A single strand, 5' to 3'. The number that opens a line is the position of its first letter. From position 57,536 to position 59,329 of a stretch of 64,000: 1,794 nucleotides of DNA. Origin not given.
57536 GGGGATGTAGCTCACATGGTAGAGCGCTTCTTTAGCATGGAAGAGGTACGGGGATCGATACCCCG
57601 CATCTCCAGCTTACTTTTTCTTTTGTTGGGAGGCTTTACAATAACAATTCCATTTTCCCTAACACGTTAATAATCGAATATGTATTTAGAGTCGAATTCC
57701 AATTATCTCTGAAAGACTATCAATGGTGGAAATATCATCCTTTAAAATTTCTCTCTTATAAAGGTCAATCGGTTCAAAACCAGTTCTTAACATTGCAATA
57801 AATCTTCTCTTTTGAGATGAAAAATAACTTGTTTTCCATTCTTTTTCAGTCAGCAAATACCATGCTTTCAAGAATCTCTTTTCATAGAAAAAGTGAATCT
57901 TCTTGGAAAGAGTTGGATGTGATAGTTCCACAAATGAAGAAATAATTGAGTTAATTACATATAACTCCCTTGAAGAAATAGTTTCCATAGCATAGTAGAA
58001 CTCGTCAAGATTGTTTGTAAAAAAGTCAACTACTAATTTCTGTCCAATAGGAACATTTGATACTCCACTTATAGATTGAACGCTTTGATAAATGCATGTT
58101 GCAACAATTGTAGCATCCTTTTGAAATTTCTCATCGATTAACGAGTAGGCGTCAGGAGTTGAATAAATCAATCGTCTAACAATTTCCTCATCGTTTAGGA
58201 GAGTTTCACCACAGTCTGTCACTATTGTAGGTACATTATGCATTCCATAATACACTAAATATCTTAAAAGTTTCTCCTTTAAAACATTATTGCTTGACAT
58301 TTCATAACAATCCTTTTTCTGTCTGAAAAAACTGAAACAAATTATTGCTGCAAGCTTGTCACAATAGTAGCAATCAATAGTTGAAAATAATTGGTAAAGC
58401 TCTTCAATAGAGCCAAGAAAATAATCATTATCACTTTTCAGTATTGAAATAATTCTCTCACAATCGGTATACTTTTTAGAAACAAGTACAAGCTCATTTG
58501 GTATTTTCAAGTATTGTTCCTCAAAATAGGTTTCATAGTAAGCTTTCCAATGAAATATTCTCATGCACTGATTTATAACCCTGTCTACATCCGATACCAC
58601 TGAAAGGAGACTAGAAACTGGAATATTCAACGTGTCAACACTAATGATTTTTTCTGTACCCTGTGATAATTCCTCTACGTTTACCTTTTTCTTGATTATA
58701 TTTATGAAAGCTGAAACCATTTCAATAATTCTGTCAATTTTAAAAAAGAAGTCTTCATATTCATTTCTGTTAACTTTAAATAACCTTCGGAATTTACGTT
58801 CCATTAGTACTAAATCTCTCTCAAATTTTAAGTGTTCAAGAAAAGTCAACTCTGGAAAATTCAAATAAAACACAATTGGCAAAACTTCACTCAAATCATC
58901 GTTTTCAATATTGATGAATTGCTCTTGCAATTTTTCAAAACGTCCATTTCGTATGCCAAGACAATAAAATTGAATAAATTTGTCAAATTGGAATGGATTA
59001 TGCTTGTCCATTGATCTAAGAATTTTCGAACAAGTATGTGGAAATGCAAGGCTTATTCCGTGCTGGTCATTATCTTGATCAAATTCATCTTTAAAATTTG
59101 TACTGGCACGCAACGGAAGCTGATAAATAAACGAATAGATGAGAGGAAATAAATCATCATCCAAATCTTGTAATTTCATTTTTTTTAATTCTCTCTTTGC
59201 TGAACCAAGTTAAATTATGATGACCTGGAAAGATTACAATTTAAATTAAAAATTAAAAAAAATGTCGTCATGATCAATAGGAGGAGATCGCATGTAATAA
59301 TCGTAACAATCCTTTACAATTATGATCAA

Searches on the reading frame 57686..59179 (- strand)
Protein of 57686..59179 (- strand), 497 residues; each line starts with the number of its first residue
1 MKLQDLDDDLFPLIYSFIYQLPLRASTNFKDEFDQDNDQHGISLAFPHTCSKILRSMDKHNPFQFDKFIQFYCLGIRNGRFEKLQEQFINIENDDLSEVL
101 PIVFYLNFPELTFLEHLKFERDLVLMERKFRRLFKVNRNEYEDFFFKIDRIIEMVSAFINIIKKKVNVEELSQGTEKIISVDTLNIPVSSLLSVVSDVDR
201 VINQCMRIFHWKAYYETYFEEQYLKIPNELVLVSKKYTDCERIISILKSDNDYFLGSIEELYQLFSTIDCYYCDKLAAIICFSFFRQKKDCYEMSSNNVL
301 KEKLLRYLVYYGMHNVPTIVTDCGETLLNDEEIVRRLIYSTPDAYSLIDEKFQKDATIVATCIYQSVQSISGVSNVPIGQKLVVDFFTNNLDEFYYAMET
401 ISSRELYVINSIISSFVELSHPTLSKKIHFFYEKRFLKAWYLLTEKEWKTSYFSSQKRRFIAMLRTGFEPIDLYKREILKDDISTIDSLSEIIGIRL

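Call 9: search_protein_families(library=pfam, proteins=[window:57686-59179:-])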
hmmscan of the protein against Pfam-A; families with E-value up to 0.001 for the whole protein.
window:57686-59179:- (497 aa): 0 families

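Call 29: find_homologous_proteins(query=window:57686-59179:-, max_evalue=0.001)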
Query window:57686-59179:- (497 aa): 4 proteins with E <= 0.001 among 8000 candidates.
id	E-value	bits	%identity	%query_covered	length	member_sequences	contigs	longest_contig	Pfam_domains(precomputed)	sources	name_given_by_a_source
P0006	0.0e+0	1064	99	97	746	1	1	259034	PF23598.2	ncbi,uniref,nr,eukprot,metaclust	ncbi:predicted protein [Naegleria gruberi]|uniref:Predicted protein n=1 Tax=Naegleria gruberi TaxID=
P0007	3.1e-121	424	46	99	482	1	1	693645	PF13475.12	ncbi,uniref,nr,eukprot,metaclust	ncbi:predicted protein [Naegleria gruberi]|uniref:Predicted protein n=1 Tax=Naegleria gruberi TaxID=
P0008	6.5e-61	225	36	70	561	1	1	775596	-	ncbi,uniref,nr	ncbi:hypothetical protein C9374_014111 [Naegleria lovaniensis]|uniref:Uncharacterized protein n=1 Ta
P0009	9.5e-48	181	34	61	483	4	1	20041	-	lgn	-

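Call 30: find_encoding_contigs(protein=P0008, flank=10000, max_places=4)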
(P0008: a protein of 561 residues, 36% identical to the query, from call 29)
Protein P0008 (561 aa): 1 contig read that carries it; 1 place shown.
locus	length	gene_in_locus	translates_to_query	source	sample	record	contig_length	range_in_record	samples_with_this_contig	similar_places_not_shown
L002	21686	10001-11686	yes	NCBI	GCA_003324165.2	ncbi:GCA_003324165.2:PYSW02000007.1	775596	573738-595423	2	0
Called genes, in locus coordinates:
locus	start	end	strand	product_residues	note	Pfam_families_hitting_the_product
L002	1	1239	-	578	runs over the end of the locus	PF08154:NLE, PF25173:Beta-prop_WDR3_1st, PF24814:WD40_Prp19, PF25174:Beta-prop_THOC3, PF25175:Beta-prop_WDR5, PF00400:WD40, PF23381:Beta-prop_IFT122_1st, PF24017:Beta-prop_SCAP, +23 more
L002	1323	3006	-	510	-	PF27933:CCDC61_N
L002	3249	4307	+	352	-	PF25084:LbH_EIF2B, PF00132:Hexapep, PF14602:Hexapep_2 (weak)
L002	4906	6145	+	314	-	PF04045:P34-Arc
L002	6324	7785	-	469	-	PF07075:NamZ_N, PF20732:NamZ_C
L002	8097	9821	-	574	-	PF01170:UPF0020, PF13847:Methyltransf_31, PF08241:Methyltransf_11 (weak), PF13649:Methyltransf_25 (weak)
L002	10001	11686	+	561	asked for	-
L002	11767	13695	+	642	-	PF00533:BRCT (faint)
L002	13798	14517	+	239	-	-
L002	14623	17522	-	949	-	PF00211:Guanylate_cyc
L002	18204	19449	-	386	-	-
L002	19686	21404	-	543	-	PF12937:F-box-like (weak)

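Call 31: find_encoding_contigs(protein=P0009, flank=10000, max_places=4)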
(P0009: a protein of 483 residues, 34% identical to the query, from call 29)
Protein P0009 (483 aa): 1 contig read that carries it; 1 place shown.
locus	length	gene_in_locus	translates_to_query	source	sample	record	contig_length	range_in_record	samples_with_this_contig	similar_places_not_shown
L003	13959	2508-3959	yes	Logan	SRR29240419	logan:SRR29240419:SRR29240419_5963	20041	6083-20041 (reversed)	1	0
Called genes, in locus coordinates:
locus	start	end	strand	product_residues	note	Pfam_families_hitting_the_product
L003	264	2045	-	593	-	PF01170:UPF0020, PF08241:Methyltransf_11 (faint), PF13649:Methyltransf_25 (faint), PF13847:Methyltransf_31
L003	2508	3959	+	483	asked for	-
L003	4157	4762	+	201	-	-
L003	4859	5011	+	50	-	-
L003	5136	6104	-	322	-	PF00211:Guanylate_cyc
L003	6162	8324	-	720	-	-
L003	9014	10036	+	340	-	PF12937:F-box-like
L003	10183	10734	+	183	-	-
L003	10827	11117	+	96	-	-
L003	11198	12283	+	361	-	-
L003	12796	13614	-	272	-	PF00149:Metallophos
